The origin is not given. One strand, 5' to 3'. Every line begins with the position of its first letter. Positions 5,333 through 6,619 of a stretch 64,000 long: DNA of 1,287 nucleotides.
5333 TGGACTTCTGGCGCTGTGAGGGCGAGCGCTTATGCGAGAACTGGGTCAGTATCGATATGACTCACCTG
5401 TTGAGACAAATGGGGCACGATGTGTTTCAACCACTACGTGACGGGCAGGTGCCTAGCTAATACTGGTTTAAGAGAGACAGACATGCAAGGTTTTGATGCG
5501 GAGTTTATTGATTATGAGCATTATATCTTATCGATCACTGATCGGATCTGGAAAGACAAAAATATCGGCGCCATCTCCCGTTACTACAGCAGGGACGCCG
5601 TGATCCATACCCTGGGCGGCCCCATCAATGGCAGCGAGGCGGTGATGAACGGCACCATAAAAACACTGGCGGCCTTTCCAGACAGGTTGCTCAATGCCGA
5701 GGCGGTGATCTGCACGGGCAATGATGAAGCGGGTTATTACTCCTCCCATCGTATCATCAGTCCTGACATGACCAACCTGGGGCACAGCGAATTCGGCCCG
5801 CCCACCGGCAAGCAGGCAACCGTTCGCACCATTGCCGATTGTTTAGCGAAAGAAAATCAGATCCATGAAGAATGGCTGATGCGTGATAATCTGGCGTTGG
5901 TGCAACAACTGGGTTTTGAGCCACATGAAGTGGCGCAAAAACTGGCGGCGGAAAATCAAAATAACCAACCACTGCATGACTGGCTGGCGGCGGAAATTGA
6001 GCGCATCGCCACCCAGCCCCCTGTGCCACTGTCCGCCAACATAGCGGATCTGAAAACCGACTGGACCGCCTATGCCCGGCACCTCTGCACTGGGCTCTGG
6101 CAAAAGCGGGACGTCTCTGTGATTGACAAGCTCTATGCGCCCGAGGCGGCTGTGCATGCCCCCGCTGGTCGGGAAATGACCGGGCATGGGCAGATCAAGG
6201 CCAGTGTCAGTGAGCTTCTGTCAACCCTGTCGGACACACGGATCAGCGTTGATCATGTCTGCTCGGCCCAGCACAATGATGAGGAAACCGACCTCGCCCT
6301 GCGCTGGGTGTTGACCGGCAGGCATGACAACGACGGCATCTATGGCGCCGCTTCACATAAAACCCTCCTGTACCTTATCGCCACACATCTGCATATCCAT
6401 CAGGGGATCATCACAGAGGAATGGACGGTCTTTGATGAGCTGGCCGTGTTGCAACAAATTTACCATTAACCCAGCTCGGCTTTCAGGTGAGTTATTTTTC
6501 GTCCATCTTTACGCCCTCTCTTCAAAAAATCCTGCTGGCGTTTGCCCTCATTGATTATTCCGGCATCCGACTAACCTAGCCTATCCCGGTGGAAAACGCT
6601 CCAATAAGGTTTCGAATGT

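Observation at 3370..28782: Expanded family of tandem NTF2/SnoaL-like (ester cyclase-like) proteins: six intact paralogs plus one decayed copy in a single transport/catabolic island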

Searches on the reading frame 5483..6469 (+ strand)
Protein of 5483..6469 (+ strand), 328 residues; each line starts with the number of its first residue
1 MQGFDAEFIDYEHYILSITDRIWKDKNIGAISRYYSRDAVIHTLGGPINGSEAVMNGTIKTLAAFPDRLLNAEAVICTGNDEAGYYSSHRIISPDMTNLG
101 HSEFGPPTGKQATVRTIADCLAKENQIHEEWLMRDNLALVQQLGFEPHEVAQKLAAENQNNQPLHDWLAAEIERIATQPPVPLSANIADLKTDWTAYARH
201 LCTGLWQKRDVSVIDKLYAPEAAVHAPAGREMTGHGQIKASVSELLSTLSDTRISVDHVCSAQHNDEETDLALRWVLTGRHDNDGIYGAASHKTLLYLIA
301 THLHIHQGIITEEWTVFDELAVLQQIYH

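Call 4: search_protein_families(library=pfam, proteins=[window:5483-6469:+], max_evalue=0.1)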
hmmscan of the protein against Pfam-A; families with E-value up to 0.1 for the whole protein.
window:5483-6469:+ (328 aa): 4 families
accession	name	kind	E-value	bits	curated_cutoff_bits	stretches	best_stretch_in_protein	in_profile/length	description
PF07366.18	SnoaL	-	1.6e-25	89.8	28.4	2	203-326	8-126/126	SnoaL-like polyketide cyclase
PF12680.13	SnoaL_2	-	2.3e-16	60.7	27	2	202-312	5-101/102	SnoaL-like domain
PF14534.12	DUF4440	-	0.061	14.2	25.2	0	206-243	12-49/107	Domain of unknown function (DUF4440)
PF13662.12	Toprim_4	-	0.091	13.4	25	0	40-93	23-72/85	Toprim domain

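Call 5: search_protein_families(library=ncbifam, proteins=[window:5483-6469:+], max_evalue=0.1)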
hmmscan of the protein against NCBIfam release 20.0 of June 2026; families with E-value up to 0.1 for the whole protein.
window:5483-6469:+ (328 aa): 2 families
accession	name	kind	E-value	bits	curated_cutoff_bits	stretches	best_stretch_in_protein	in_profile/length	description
TIGR02096.1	TIGR02096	subfamily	1.9e-09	37.9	97.1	1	205-326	10-128/129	ketosteroid isomerase-related protein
NF045727.1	GSU3529_fam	subfamily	0.018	15.3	44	1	153-181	7-35/78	GSU3529 family protein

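Call 9: search_solved_structures(query=window:5483-6469:+, max_evalue=0.01, show_alignments=1)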
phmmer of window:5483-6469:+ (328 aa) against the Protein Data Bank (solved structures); distinct sequences matched with E-value up to 0.01: 2.
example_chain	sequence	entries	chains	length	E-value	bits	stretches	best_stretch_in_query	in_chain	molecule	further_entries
3f9s_A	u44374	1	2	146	0.00011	24.6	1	15-143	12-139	putative polyketide cyclase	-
8ysb_A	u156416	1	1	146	0.00034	22.9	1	22-151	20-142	Predicted ester cyclase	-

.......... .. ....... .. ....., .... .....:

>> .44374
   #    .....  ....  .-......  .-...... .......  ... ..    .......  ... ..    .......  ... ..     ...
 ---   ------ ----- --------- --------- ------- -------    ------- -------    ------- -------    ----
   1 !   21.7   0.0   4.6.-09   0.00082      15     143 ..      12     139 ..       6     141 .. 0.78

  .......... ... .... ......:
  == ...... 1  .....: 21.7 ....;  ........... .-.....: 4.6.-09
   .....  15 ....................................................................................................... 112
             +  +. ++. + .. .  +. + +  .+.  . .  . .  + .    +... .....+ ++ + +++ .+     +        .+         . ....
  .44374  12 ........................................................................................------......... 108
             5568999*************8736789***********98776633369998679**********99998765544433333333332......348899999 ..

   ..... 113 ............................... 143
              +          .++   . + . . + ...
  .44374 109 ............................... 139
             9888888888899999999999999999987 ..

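Call 32: find_homologous_proteins(query=window:5483-6469:+, max_evalue=0.00001)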
Query window:5483-6469:+ (328 aa): 1166 proteins with E <= 0.00001 among 3554 candidates; the best 120 are listed.
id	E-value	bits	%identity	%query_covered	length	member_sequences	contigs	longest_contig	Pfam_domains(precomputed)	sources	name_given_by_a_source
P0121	1.2e-209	713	94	100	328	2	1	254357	PF07366.19,PF12680.14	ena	-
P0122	5.9e-179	612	79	100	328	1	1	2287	PF07366.19,PF12680.14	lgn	-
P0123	3.9e-153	527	68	100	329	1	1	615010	PF07366.19,PF12680.14,PF14534.13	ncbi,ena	-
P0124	2.7e-135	469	61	100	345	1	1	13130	PF07366.19,PF12680.14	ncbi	-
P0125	3.3e-125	435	58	100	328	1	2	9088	PF07366.19,PF12680.14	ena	-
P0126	2.2e-123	429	57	100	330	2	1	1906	PF07366.19,PF12680.14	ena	-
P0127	2.4e-123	429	57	100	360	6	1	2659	PF07366.19,PF12680.14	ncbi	-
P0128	2.5e-119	416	57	100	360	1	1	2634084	PF07366.19,PF12680.14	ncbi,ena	-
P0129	1.8e-117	410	55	100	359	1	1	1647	PF07366.19,PF12680.14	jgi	jgi:predicted ester cyclase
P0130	5.0e-116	405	57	100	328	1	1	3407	PF07366.19,PF12680.14,PF14534.13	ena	-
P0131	8.7e-108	378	54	99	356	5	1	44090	PF07366.19,PF12680.14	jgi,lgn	-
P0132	1.3e-106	374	52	100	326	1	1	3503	PF07366.19,PF12680.14,PF14534.13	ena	-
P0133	2.7e-106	373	53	100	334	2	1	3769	PF07366.19,PF12680.14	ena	-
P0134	3.8e-105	370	52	100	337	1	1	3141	PF07366.19,PF12680.14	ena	-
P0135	3.9e-103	363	51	99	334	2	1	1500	PF07366.19,PF12680.14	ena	-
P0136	1.2e-100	355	50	100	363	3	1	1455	PF07366.19,PF12680.14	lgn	-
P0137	3.4e-99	350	50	100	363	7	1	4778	PF07366.19,PF12680.14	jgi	-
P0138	8.8e-98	345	50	100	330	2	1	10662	PF07366.19,PF12680.14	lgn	-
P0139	7.0e-95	336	49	100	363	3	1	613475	PF07366.19,PF12680.14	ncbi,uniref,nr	ncbi:ester cyclase [Pseudomaricurvus alkylphenolicus]|uniref:ester cyclase n=1 Tax=Pseudomaricurvus 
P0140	3.9e-94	333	47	100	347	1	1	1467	PF07366.19,PF12680.14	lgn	-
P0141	4.7e-91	323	47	100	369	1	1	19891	PF07366.19,PF12680.14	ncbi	-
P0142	4.2e-88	314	47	100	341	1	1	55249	PF07366.19,PF12680.14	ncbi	ncbi:MAG: ester cyclase [Vicinamibacterales bacterium]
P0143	4.5e-88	313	45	100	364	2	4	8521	PF07366.19,PF12680.14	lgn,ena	-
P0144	2.0e-85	305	45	100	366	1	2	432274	PF07366.19,PF12680.14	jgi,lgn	jgi:hypothetical protein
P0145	2.9e-84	301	47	99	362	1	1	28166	PF07366.19,PF12680.14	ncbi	-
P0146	4.8e-84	300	46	99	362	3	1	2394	PF07366.19,PF12680.14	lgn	-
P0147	6.9e-84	300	45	100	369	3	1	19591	PF07366.19,PF12680.14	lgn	-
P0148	1.2e-83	299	45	99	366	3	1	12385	PF07366.19,PF12680.14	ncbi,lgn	ncbi:MAG: ester cyclase [Pseudomonadota bacterium]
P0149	1.3e-83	299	45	100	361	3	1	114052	PF07366.19,PF12680.14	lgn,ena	-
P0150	3.5e-83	297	44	100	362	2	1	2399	PF07366.19,PF12680.14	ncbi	-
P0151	4.0e-82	294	46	100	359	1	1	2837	PF07366.19,PF12680.14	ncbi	ncbi:MAG: ester cyclase [Pseudomonadota bacterium]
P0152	2.7e-81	291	44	99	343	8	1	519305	PF07366.19,PF12680.14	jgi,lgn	jgi:predicted ester cyclase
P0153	4.1e-81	291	45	95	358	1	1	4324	PF07366.19,PF12680.14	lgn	-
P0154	4.7e-81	290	45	100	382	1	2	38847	PF07366.19,PF12680.14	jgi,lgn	-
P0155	5.3e-81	290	42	100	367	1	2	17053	PF07366.19,PF12680.14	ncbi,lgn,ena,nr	ncbi:MAG: ester cyclase [Gammaproteobacteria bacterium]|nr:ester cyclase [Gammaproteobacteria bacter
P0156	6.5e-81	290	44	99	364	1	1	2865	PF07366.19,PF12680.14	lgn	-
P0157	9.8e-81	289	45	100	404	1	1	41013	PF07366.19,PF12680.14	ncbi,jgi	ncbi:MAG: hypothetical protein RLY86_963 [Pseudomonadota bacterium]|jgi:predicted ester cyclase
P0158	1.2e-80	289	45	100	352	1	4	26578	PF07366.19,PF12680.14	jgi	jgi:predicted ester cyclase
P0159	1.4e-80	289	45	100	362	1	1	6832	PF07366.19,PF12680.14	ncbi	ncbi:MAG: ester cyclase [Pseudomonadales bacterium]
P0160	1.7e-80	289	44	100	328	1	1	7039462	PF07366.19,PF12680.14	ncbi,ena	-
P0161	2.9e-80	288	45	100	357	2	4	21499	PF07366.19,PF12680.14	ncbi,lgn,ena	-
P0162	3.4e-80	288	43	100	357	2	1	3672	PF07366.19,PF12680.14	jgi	jgi:hypothetical protein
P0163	6.8e-80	287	44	100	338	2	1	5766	PF07366.19,PF12680.14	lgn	-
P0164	1.0e-79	286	45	100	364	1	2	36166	PF07366.19,PF12680.14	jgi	jgi:predicted ester cyclase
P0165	1.4e-79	286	45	100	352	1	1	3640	PF07366.19,PF12680.14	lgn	-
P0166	1.6e-79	285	45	99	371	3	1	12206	PF07366.19,PF12680.14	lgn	-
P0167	2.0e-79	285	45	99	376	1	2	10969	PF07366.19,PF12680.14,PF14534.13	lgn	-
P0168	2.6e-79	285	43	100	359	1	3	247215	PF07366.19,PF12680.14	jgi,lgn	jgi:predicted ester cyclase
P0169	3.2e-79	284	44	100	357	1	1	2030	PF07366.19,PF12680.14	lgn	-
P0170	8.8e-79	283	43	100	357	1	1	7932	PF07366.19,PF12680.14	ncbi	-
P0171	1.1e-78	283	45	100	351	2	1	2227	PF07366.19,PF12680.14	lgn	-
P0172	1.6e-78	282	44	99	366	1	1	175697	PF07366.19,PF12680.14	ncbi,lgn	-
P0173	2.4e-78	281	44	100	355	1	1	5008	PF07366.19,PF12680.14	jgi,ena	-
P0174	2.5e-78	281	45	99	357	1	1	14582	PF07366.19,PF12680.14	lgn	-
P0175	2.7e-78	281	44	99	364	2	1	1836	PF07366.19,PF12680.14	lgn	-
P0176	3.4e-78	281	43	100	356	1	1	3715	PF07366.19,PF12680.14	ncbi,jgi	jgi:predicted ester cyclase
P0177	8.3e-78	280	44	99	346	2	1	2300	PF07366.19,PF12680.14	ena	-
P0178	9.4e-78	280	43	99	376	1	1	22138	PF07366.19,PF12680.14,PF14534.13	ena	-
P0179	1.6e-77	279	44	99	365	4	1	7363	PF07366.19,PF12680.14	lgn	-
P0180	1.6e-77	279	44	100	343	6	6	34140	PF07366.19,PF12680.14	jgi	-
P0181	1.8e-77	279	44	99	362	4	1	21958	PF07366.19,PF12680.14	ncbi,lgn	ncbi:MAG: ester cyclase [Pseudomonadota bacterium]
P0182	1.8e-77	279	43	99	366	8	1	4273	PF07366.19,PF12680.14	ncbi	ncbi:MAG: ester cyclase [Pseudomonadota bacterium]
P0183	2.1e-77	278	43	100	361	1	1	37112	PF07366.19,PF12680.14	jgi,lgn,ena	-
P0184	2.2e-77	278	47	99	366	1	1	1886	PF07366.19,PF12680.14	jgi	-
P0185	2.8e-77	278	44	100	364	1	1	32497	PF07366.19,PF12680.14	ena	-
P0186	5.8e-77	277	44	99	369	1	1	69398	PF07366.19,PF12680.14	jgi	-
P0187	7.8e-77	277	42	100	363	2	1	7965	PF07366.19,PF12680.14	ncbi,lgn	-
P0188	8.3e-77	276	43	99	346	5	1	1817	PF07366.19,PF12680.14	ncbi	-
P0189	1.0e-76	276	42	100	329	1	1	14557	PF07366.19,PF12680.14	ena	-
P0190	1.0e-76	276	44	96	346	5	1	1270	PF07366.19,PF12680.14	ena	-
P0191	1.3e-76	276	43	100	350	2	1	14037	PF07366.19,PF12680.14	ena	-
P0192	1.5e-76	276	43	99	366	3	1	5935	PF07366.19,PF12680.14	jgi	-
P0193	2.2e-76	275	44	99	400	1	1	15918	PF07366.19,PF12680.14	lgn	-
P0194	2.4e-76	275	44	99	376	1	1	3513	PF07366.19,PF12680.14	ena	-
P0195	3.1e-76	275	43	100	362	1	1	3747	PF07366.19,PF12680.14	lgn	-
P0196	3.2e-76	274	43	99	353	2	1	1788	PF07366.19,PF12680.14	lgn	-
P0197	5.5e-76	274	43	99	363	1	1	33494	PF07366.19,PF12680.14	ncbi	-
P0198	5.7e-76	274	42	100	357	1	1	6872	PF07366.19,PF12680.14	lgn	-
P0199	7.4e-76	273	44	96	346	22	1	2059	PF07366.19,PF12680.14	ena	-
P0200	1.0e-75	273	41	99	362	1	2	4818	PF07366.19,PF12680.14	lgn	-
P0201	1.2e-75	273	43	100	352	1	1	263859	PF07366.19,PF12680.14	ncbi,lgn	-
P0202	1.3e-75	272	42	100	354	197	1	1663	PF07366.19,PF12680.14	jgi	jgi:predicted ester cyclase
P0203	1.4e-75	272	43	100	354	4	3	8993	PF07366.19,PF12680.14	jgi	jgi:predicted ester cyclase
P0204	1.6e-75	272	44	98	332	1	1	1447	PF07366.19,PF12680.14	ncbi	-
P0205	2.8e-75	271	43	99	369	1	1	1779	PF07366.19,PF12680.14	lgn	-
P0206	4.1e-75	271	40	100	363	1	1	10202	PF07366.19,PF12680.14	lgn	-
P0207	4.5e-75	271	43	100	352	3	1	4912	PF07366.19,PF12680.14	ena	-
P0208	5.5e-75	270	43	99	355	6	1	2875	PF07366.19,PF12680.14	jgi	jgi:predicted ester cyclase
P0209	1.1e-74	269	43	99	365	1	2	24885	PF07366.19,PF12680.14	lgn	-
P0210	1.1e-74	269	43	99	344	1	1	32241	PF07366.19,PF12680.14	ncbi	ncbi:MAG: ester cyclase [Pseudomonadota bacterium]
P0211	1.5e-74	269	43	99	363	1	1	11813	PF07366.19,PF12680.14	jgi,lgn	-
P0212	1.9e-74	269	43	100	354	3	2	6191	PF07366.19,PF12680.14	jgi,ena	-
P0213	2.2e-74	268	44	99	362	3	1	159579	PF07366.19,PF12680.14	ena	-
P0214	2.5e-74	268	43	99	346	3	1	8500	PF07366.19,PF12680.14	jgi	jgi:predicted ester cyclase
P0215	2.6e-74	268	43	99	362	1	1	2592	PF07366.19,PF12680.14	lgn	-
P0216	3.1e-74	268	42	97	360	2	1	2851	PF07366.19,PF12680.14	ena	-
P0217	4.1e-74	268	43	99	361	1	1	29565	PF07366.19,PF12680.14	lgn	-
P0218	4.7e-74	267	42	99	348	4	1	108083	PF07366.19,PF12680.14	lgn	-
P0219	7.4e-74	267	40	99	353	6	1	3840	PF07366.19,PF12680.14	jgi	-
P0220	7.8e-74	267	43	99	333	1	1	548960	PF07366.19,PF12680.14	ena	-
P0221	8.3e-74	267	42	100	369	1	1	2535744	PF07366.19,PF12680.14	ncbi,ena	-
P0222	1.0e-73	266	42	99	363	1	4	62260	PF07366.19,PF12680.14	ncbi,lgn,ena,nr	ncbi:MAG TPA: hypothetical protein DDZ68_01800 [Parvularcula sp.]|nr:hypothetical protein [Parvularc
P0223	1.2e-73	266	41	100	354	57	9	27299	PF07366.19,PF12680.14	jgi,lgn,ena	-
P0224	1.3e-73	266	40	100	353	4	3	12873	PF07366.19,PF12680.14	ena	-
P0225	1.3e-73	266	41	99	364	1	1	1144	PF07366.19,PF12680.14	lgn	-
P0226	1.5e-73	266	43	99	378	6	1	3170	PF07366.19,PF12680.14,PF14534.13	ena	-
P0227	1.8e-73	265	41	97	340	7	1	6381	PF07366.19,PF12680.14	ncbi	-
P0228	2.4e-73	265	43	99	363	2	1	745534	PF07366.19,PF12680.14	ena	-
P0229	3.4e-73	265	43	99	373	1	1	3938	PF07366.19,PF12680.14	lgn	-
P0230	5.0e-73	264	42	99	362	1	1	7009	PF07366.19,PF12680.14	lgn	-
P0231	6.5e-73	264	44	99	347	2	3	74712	PF07366.19,PF12680.14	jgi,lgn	-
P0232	8.0e-73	263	41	99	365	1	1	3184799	PF07366.19,PF12680.14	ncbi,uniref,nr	ncbi:ester cyclase [Temperatibacter marinus]|uniref:Ester cyclase n=1 Tax=Temperatibacter marinus Ta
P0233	8.5e-73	263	42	98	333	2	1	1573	PF07366.19,PF12680.14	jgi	-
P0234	9.8e-73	263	43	100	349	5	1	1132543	PF07366.19,PF12680.14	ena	-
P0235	1.1e-72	263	43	97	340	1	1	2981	PF07366.19,PF12680.14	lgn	-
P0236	1.1e-72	263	42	97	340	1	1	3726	PF07366.19,PF12680.14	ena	-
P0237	1.3e-72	263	41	99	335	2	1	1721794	PF07366.19,PF12680.14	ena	-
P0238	1.7e-72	262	43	99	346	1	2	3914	PF07366.19,PF12680.14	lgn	-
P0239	1.8e-72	262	42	99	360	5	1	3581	PF07366.19,PF12680.14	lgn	-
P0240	2.2e-72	262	42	99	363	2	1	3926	PF07366.19,PF12680.14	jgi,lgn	jgi:predicted ester cyclase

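Call 53: find_encoding_contigs(protein=P0139, flank=10000, max_places=1)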
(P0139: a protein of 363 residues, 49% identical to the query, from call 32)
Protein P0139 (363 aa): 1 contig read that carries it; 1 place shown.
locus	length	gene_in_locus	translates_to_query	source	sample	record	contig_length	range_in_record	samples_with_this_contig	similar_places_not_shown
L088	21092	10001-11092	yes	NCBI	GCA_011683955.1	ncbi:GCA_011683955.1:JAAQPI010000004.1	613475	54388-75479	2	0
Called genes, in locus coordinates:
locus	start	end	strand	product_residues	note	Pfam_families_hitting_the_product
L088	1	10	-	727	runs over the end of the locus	PF07715:Plug, PF00593:TonB_dep_Rec_b-barrel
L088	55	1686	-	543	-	PF00501:AMP-binding, PF13193:AMP-binding_C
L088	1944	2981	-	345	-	PF12625:Arabinose_bd, PF12833:HTH_18, PF00165:HTH_AraC (weak)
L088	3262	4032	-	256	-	-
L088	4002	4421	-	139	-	PF07366:SnoaL (faint), PF12680:SnoaL_2 (weak)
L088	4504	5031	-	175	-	PF07366:SnoaL, PF12680:SnoaL_2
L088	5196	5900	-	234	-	PF00196:GerE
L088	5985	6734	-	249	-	PF00106:adh_short, PF08659:KR, PF01370:Epimerase, PF13561:adh_short_C2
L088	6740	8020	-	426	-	PF00815:Histidinol_dh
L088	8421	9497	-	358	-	PF00190:Cupin_1 (weak), PF07883:Cupin_2 (weak)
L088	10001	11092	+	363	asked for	PF07366:SnoaL, PF12680:SnoaL_2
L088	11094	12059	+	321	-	PF07366:SnoaL, PF12680:SnoaL_2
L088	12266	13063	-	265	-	PF03328:HpcH_HpaI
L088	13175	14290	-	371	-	PF00356:LacI, PF00532:Peripla_BP_1, PF13407:Peripla_BP_4, PF13377:Peripla_BP_3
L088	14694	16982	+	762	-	PF07715:Plug, PF00593:TonB_dep_Rec_b-barrel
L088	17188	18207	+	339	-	PF07366:SnoaL, PF12680:SnoaL_2 (faint), PF07366:SnoaL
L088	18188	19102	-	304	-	PF00165:HTH_AraC, PF12833:HTH_18, PF00165:HTH_AraC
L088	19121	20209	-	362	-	PF12680:SnoaL_2 (faint), PF07366:SnoaL (weak)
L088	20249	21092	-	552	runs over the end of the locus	PF00474:SSF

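Call 63: search_protein_families(library=pfam, proteins=[L088:3262-4032:-], max_evalue=0.001)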
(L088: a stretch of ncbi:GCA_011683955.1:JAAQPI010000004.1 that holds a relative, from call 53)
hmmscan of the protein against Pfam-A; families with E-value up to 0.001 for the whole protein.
L088:3262-4032:- (256 aa): 0 families
